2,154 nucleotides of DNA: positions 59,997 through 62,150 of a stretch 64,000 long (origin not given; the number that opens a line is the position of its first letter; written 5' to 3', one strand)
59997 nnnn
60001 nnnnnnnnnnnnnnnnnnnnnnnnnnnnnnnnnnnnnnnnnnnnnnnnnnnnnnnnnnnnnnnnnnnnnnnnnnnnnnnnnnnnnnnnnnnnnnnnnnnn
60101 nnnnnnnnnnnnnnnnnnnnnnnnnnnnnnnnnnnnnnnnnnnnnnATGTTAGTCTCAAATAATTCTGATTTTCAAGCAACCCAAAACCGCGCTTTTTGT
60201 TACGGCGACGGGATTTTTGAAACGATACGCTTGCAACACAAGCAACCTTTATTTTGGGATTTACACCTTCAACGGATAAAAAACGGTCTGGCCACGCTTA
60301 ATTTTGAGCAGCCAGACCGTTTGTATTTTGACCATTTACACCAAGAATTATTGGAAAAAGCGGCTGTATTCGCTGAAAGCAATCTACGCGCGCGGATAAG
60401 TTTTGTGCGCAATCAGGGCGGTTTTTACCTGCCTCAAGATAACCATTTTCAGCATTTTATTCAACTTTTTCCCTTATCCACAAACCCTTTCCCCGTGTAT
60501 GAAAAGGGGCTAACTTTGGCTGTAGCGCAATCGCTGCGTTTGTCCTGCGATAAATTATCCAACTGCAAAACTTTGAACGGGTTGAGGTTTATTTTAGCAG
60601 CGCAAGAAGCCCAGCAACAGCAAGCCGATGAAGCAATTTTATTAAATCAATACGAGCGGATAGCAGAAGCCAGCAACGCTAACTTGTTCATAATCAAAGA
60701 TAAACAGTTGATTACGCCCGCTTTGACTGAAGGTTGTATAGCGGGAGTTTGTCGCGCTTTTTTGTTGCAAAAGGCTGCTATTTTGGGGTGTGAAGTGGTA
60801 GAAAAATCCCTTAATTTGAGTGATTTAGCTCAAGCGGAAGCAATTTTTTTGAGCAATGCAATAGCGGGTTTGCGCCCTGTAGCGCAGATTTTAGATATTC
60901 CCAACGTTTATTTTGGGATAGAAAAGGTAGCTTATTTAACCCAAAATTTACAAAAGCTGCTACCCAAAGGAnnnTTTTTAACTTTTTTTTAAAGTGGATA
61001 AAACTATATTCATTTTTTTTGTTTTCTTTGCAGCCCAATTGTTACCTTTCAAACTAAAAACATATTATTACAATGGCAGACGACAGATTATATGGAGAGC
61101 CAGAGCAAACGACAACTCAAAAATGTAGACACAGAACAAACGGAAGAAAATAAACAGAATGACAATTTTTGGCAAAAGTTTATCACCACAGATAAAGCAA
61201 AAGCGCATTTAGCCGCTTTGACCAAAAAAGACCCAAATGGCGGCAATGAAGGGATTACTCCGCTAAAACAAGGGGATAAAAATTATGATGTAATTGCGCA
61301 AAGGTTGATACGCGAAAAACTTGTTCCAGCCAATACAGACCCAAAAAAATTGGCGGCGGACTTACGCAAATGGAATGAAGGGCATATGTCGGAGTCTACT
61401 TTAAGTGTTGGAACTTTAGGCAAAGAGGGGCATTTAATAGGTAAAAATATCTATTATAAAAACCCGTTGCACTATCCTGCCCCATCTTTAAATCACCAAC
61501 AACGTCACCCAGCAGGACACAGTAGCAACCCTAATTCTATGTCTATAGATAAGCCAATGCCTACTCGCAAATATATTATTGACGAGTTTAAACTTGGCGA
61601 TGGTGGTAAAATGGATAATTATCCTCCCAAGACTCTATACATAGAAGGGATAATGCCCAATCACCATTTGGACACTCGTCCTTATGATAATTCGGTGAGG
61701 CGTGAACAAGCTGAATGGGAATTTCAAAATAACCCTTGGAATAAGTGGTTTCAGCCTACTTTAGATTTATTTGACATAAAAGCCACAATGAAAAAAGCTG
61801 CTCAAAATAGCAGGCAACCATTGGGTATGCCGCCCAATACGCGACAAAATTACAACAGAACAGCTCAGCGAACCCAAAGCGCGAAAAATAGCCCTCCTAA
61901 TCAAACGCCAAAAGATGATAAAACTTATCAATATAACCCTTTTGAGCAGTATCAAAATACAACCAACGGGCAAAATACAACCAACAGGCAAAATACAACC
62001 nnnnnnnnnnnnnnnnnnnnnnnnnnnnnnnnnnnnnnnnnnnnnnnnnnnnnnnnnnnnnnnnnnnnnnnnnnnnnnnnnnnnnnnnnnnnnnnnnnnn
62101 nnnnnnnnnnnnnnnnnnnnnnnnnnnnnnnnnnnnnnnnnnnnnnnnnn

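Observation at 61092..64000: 890-aa repetitive protein with toxin-like C-terminus and a tightly following small ORF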

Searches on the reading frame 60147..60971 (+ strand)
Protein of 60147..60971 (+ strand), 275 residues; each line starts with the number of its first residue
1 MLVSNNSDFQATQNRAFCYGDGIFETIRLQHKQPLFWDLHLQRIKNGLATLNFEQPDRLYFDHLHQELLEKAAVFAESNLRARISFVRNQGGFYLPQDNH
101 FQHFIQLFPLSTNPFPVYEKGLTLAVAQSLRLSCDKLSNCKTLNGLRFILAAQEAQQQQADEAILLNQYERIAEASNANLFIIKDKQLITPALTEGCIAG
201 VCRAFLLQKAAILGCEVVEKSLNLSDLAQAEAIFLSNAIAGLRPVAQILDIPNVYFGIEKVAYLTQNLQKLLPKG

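Call 29: search_protein_families(library=pfam, proteins=[window:60147-60971:+], max_evalue=0.001)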
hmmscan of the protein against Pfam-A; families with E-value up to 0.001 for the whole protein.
window:60147-60971:+ (275 aa): 1 family
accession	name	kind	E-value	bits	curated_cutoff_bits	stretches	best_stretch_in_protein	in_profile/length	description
PF01063.24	Aminotran_4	-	1e-48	166.6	28.5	1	22-248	1-223/223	Amino-transferase class IV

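Call 74: find_related_loci(query=window:60147-60971:+, collection=genome_contigs, flank=10000)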
Query window:60147-60971:+ (275 aa) in genome_contigs; peptide patterns used: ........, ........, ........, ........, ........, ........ (x = any residue, [..] = any of these).
231 stretches matched a pattern; 3 encode a relative of the query (tblastn E <= 1e-3); 3 distinct loci.
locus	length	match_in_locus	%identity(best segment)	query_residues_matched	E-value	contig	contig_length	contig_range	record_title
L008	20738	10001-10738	38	13-251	2e-53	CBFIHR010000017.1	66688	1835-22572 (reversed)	MAG: Saprospiraceae bacterium isolate Co_bin_797_strict genome assembly, contig: Co_bin_797_strict_c17, whole genome sho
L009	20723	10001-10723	26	20-272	1e-13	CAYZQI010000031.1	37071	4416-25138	MAG TPA_asm: uncultured Cytophagaceae bacterium isolate SRP141376_co5_355 genome assembly, contig: NODE_2517_length_3707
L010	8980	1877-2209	26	149-250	5e-7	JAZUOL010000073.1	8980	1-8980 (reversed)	MAG: Acutalibacteraceae bacterium isolate T1900044873_TS20190339.MAGScoT_cleanbin_000032 SGB_3178_k141_1341836, whole ge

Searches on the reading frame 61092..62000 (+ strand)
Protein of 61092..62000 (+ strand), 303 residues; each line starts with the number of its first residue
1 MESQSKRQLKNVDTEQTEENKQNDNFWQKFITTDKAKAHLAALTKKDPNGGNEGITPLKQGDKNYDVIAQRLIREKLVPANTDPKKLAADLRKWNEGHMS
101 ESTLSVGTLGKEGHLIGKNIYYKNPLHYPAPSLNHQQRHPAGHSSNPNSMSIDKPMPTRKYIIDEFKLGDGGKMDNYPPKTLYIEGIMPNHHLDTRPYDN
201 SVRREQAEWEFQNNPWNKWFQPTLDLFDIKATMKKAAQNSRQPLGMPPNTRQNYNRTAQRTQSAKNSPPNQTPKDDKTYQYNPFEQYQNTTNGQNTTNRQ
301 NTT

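Call 9: search_protein_families(library=pfam, proteins=[window:61092-61949:+], max_evalue=1)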
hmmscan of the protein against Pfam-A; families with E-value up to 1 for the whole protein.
window:61092-61949:+ (286 aa): 0 families

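Call 25: search_protein_families(library=pfam, proteins=[window:61092-62000:+], max_evalue=1)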
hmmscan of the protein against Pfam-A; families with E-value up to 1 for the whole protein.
window:61092-62000:+ (303 aa): 0 families

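Call 35: search_protein_representatives(alignment_id=A1)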
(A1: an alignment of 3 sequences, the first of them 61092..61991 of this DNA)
Query: 3 sequences, 289 profile positions. Proteins with E-value up to 0.001 (for the whole library): 6; up to 1e-10: 5; up to 1e-30: 3. The best 6 are listed.
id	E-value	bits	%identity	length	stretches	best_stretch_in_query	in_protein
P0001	9.0e-154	527.3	-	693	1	1-288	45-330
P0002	7.1e-146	501.4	-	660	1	2-289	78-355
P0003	1.2e-86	307.0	-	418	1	2-271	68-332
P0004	1.7e-12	63.6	-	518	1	53-274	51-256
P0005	5.7e-11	58.6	-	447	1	153-280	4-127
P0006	8.9e-10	54.7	-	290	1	167-286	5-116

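Call 38: find_encoding_contigs(protein=P0003, flank=10000)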
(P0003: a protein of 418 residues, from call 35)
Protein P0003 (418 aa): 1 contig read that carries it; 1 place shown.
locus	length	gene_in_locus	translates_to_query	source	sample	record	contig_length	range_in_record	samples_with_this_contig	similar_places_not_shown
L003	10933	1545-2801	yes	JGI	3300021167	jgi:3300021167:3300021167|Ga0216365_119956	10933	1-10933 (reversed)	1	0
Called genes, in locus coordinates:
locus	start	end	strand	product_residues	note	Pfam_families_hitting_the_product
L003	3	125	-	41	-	?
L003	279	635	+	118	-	-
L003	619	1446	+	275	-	PF01063:Aminotran_4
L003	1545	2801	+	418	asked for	-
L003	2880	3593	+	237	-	-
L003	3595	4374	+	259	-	-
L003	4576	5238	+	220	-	-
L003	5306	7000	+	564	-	PF00501:AMP-binding, PF13193:AMP-binding_C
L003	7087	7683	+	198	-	-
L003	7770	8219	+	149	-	-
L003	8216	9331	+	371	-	PF01264:Chorismate_synt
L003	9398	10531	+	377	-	PF07728:AAA_5 (weak)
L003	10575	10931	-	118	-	?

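Call 45: search_protein_families(library=pfam, proteins=[L003:4576-5235:+, L003:3595-4371:+, L003:2880-3590:+, P0004, P0005, P0006, L003:1545-2798:+], max_evalue=1)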
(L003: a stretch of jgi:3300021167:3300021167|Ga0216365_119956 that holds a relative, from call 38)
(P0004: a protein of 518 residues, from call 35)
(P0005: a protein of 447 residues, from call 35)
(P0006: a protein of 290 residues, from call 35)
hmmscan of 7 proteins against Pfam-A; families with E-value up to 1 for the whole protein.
L003:4576-5235:+ (220 aa): 0 families

L003:3595-4371:+ (259 aa): 1 family
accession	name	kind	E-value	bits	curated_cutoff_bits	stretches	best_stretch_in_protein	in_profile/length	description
PF25425.1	YfjL_N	-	0.064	14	27.8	1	89-133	43-87/97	YfjL-like, N-terminal domain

L003:2880-3590:+ (237 aa): 0 families

P0004 (518 aa): 3 families
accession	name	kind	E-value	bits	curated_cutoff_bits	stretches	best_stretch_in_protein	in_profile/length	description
PF13801.11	Metal_resist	-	0.17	12.5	29.2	1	336-412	28-101/125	Heavy-metal resistance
PF07813.17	LTXXQ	-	0.25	12.5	24.3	0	312-361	50-99/100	LTXXQ motif family protein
PF09304.16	Cortex-I_coil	-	0.31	11.7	60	1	346-413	3-69/107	Cortexillin coiled-coil region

P0005 (447 aa): 2 families
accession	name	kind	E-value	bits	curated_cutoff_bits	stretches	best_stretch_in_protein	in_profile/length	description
PF14436.11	EndoU_bacteria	-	7.1e-05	23.6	25.3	1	351-428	46-120/129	Bacterial EndoU nuclease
PF22599.2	SecDF_P1_head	-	0.017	15.4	27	1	189-288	13-97/114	SecDF, P1 head subdomain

P0006 (290 aa): 3 families
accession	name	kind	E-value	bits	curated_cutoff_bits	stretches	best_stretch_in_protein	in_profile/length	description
PF00771.25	FHIPEP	-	0.031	13.2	29.1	1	159-247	303-387/657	FHIPEP family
PF19498.4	DUF6033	-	0.058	13.7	25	1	156-186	114-144/205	Protein of unknown function (DUF6033)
PF14755.11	Nsp2_AV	-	0.099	13.4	20.8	1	138-222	66-148/148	Nsp2, transmembrane domain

L003:1545-2798:+ (418 aa): 2 families
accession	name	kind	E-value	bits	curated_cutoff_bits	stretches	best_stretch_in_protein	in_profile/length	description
PF09228.15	Prok-TraM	-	0.0041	17.9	22.2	1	342-414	12-82/102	Prokaryotic Transcriptional repressor TraM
PF18265.6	Nas2_N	-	0.15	12.5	23.2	0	131-159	43-71/79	Nas2 N_terminal domain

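Call 47: find_related_loci(query=A1, collection=genome_contigs, flank=10000)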
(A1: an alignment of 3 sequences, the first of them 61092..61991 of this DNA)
Query A1 (300 aa) in genome_contigs; peptide patterns used: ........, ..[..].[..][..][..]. (x = any residue, [..] = any of these).
72 stretches matched a pattern, but none encodes a relative of the query by tblastn (E <= 1e-3).

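Call 48: find_related_loci(query=A1, collection=metagenome_contigs, flank=10000)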
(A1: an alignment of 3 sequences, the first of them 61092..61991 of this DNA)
Query A1 (300 aa) in metagenome_contigs; peptide patterns used: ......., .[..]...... (x = any residue, [..] = any of these).
600 stretches matched a pattern, but none encodes a relative of the query by tblastn (E <= 1e-3).

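Call 49: find_encoding_contigs(protein=P0004, flank=10000)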
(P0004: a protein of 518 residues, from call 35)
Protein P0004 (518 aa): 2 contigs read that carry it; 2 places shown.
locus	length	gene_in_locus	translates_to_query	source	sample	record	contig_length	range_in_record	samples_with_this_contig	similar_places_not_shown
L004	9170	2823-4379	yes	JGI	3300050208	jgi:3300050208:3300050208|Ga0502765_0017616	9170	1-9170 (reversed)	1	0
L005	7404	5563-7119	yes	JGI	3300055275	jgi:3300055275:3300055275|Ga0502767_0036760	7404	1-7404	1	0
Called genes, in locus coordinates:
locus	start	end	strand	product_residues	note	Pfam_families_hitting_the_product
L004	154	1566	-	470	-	PF01590:GAF, PF01740:STAS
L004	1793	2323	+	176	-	-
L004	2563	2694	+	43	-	-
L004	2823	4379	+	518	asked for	-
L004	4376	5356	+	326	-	-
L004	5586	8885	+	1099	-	PF22896:OB_RNR_1st (faint), PF00575:S1 (faint), PF08206:OB_RNB, PF17876:CSD2, PF00773:RNB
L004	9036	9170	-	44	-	?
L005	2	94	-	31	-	?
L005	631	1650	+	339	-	PF01368:DHH, PF02272:DHHA1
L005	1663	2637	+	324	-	PF00254:FKBP_C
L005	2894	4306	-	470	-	PF01590:GAF, PF01740:STAS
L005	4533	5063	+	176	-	-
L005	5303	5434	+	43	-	-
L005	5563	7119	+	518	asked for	-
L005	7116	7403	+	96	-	?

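Call 50: find_encoding_contigs(protein=P0005, flank=10000)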
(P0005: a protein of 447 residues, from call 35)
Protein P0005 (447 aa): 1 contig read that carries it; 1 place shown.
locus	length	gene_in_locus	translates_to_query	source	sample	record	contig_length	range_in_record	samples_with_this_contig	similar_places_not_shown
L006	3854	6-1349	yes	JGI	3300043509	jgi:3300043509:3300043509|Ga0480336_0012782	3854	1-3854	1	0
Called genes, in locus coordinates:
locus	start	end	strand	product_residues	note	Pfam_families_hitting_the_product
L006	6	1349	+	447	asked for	-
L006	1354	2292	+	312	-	-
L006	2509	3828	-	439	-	PF02770:Acyl-CoA_dh_M, PF00441:Acyl-CoA_dh_1, PF08028:Acyl-CoA_dh_2, PF22924:ACOX_C_alpha1, PF21343:ACAD9-ACADV_C (faint), PF21263:Acyl-CoA-dh_C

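Call 51: find_encoding_contigs(protein=P0006, flank=10000)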
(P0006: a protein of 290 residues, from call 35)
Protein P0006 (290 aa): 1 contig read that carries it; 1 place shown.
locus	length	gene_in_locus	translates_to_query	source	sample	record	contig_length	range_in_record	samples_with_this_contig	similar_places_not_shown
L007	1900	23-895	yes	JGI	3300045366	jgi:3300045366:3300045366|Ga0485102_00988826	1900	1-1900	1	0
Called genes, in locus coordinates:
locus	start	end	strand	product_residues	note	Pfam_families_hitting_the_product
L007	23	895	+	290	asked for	-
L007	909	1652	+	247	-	PF13576:Pentapeptide_3 (faint), PF13599:Pentapeptide_4, PF00805:Pentapeptide (weak)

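Call 69: search_protein_families(library=phrogs, proteins=[P0003, L003:4576-5235:+, L003:2880-3590:+, L003:3595-4371:+], max_evalue=0.1)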
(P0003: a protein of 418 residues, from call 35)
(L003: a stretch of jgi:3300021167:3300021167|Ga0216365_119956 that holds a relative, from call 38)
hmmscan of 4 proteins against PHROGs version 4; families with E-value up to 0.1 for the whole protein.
P0003 (418 aa): 0 families

L003:4576-5235:+ (220 aa): 0 families

L003:2880-3590:+ (237 aa): 1 family
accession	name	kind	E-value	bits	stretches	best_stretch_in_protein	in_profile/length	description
phrog_2200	-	unknown function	0.075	14.4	0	134-201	3-68/83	-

L003:3595-4371:+ (259 aa): 1 family
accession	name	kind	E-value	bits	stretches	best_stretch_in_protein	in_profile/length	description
phrog_20530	-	unknown function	0.035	15.2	1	25-51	39-65/87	-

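Call 70: search_solved_structures(query=A4, max_evalue=10, show_alignments=2)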
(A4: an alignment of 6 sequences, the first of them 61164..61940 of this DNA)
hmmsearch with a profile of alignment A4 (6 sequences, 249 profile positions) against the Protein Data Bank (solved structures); distinct sequences matched with E-value up to 10: 0.

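Call 71: predict_structure(alignment_id=A4)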
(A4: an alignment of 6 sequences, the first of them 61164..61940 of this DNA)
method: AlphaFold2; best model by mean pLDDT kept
length: 259 residues; sequences in the alignment: 6
mean_pLDDT: 46.4   pTM: 0.27
mean pLDDT of the five models: 46.4, 45.1, 43.6, 43.1, 41.7
residues with pLDDT >= 90: 0; 70-90: 15; 50-70: 69; < 50: 175
segments of 3 or more residues with pLDDT < 50: 1-33, 73-135, 162-179, 203-259
pLDDT, mean of each block of 10 residues (from residue 1): 37 41 38 52 72 68 67 47 37 35 33 36 41 50 60 59 45 45 52 54 47 43 40 33 37 35
secondary structure, 60 per line:
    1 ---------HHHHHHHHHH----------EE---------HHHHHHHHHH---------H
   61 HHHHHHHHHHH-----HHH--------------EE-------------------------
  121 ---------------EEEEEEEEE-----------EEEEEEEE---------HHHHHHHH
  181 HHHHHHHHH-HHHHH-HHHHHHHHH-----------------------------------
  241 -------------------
elements in order: H10-19 H41-50 H60-71 E136-144 E156-163 H173-189 H191-195 H197-205
